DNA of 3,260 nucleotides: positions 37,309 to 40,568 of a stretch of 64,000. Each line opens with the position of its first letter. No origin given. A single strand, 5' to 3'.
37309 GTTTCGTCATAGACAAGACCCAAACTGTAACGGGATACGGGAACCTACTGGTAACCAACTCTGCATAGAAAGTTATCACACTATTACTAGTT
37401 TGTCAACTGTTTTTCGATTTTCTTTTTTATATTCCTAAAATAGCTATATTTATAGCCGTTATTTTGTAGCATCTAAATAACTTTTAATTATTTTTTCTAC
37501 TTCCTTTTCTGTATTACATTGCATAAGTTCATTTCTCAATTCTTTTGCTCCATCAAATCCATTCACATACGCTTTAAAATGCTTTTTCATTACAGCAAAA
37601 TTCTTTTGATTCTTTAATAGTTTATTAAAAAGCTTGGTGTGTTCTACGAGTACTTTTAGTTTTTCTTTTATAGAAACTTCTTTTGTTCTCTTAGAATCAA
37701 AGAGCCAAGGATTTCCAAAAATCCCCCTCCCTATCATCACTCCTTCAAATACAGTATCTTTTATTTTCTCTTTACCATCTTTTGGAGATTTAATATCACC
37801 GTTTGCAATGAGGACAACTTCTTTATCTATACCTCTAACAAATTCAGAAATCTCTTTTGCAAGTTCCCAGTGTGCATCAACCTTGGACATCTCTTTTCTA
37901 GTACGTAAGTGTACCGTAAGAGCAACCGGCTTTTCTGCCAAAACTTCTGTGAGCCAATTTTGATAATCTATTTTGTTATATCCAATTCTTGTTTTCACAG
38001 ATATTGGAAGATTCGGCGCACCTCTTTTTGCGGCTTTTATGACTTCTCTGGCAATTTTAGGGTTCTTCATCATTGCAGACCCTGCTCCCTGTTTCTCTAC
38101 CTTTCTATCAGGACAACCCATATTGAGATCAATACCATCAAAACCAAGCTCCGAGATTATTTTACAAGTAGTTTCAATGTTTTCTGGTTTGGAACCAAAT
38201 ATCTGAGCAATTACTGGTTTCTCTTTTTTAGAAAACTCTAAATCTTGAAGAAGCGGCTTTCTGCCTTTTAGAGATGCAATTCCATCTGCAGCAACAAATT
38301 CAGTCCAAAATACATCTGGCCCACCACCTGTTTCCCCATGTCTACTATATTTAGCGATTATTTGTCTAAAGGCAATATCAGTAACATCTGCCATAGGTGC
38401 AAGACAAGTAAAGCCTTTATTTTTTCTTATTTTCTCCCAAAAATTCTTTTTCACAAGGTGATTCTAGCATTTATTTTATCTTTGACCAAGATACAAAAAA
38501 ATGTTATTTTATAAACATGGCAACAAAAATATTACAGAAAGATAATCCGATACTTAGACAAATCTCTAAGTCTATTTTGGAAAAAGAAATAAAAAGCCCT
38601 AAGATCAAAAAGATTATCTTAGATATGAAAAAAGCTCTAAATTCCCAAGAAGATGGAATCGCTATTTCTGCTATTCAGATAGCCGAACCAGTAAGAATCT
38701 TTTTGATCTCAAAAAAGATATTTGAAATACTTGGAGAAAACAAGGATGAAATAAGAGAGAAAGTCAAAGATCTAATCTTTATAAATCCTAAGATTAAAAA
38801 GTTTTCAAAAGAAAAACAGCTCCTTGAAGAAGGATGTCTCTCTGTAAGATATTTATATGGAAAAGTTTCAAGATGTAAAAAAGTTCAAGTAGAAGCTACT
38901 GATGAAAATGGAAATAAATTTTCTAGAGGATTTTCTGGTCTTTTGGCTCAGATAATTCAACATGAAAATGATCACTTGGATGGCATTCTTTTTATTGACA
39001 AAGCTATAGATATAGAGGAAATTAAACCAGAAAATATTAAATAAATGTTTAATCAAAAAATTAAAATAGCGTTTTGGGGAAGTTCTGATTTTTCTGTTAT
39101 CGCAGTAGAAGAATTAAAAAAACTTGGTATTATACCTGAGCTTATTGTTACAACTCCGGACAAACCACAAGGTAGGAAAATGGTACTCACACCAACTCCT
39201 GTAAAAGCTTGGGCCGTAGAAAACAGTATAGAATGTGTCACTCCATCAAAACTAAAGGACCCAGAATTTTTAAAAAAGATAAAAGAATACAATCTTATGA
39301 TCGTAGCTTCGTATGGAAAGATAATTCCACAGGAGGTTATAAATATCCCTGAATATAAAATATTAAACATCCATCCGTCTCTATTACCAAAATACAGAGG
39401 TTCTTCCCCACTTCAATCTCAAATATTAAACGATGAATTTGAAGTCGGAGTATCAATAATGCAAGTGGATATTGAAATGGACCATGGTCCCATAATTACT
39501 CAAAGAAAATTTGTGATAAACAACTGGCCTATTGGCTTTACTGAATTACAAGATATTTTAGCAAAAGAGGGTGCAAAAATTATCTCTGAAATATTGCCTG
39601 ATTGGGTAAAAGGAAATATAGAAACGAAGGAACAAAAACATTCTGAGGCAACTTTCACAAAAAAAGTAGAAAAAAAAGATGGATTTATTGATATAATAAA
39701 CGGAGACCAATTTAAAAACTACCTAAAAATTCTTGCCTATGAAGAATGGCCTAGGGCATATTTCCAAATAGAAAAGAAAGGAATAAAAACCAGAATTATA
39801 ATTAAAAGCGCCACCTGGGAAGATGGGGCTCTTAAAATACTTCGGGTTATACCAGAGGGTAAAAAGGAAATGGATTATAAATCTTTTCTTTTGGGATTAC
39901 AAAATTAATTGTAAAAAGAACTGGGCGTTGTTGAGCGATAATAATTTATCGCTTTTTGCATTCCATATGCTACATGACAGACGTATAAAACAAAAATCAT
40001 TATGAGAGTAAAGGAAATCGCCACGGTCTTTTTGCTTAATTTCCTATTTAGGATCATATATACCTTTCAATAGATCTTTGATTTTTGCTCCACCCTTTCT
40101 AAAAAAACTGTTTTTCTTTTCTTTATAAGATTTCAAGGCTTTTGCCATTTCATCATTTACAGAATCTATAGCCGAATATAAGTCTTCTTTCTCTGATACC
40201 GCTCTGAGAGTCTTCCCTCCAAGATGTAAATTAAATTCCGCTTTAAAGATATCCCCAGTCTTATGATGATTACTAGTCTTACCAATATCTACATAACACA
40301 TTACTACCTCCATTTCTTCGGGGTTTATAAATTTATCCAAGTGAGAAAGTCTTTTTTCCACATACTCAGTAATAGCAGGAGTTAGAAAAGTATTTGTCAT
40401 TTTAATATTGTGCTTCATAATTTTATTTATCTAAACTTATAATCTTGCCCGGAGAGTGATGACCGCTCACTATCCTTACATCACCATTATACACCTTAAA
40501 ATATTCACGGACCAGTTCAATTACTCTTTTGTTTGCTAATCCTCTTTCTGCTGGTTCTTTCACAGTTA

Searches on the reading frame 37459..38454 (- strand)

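Call 13: search_protein_families(library=pfam, proteins=[window:37459-38454:-], max_evalue=0.001)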
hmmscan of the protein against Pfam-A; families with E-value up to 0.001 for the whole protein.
window:37459-38454:- (331 aa): 1 family
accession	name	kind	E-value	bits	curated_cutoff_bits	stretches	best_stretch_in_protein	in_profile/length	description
PF01207.24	Dus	-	6.6e-62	209.8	20.4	1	18-323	2-302/311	Dihydrouridine synthase (Dus)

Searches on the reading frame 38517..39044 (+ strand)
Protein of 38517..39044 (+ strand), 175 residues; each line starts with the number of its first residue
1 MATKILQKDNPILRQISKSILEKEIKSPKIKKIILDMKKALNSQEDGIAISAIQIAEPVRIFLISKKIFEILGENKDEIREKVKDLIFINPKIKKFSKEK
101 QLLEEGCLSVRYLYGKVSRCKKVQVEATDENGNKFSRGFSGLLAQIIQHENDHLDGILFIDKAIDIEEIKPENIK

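Call 13: search_protein_families(library=pfam, proteins=[window:38517-39044:+], max_evalue=0.001)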
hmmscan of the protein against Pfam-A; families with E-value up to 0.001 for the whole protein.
window:38517-39044:+ (175 aa): 1 family
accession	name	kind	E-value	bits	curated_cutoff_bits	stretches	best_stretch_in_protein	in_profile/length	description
PF01327.26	Pep_deformylase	-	1.1e-40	139.2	22.8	1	4-165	3-152/156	Polypeptide deformylase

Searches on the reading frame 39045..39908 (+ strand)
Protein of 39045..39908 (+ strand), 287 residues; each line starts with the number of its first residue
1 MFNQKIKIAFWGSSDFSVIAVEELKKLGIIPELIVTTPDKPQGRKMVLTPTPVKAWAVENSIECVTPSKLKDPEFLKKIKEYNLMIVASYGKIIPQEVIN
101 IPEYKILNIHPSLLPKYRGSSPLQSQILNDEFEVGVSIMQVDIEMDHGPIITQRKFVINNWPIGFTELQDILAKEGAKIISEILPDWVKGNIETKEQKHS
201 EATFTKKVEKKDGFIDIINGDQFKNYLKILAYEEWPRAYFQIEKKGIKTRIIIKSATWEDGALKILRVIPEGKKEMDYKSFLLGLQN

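Call 13: search_protein_families(library=pfam, proteins=[window:39045-39908:+], max_evalue=0.001)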
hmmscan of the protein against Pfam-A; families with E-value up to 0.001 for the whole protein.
window:39045-39908:+ (287 aa): 2 families
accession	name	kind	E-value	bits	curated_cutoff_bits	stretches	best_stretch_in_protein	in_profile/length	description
PF00551.24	Formyl_trans_N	-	3.1e-32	112.2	26.1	1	21-180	18-177/181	Formyl transferase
PF02911.23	Formyl_trans_C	-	3.6e-05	24.3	21.1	0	260-284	74-98/100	Formyl transferase, C-terminal domain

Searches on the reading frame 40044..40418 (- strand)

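Call 13: search_protein_families(library=pfam, proteins=[window:40044-40418:-], max_evalue=0.001)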
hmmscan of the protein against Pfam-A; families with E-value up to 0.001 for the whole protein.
window:40044-40418:- (124 aa): 1 family
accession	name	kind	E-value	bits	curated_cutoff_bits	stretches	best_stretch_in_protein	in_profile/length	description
PF02482.25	Ribosomal_S30AE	-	3.4e-17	63.4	23.7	1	4-102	2-87/88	Sigma 54 modulation protein / S30EA ribosomal protein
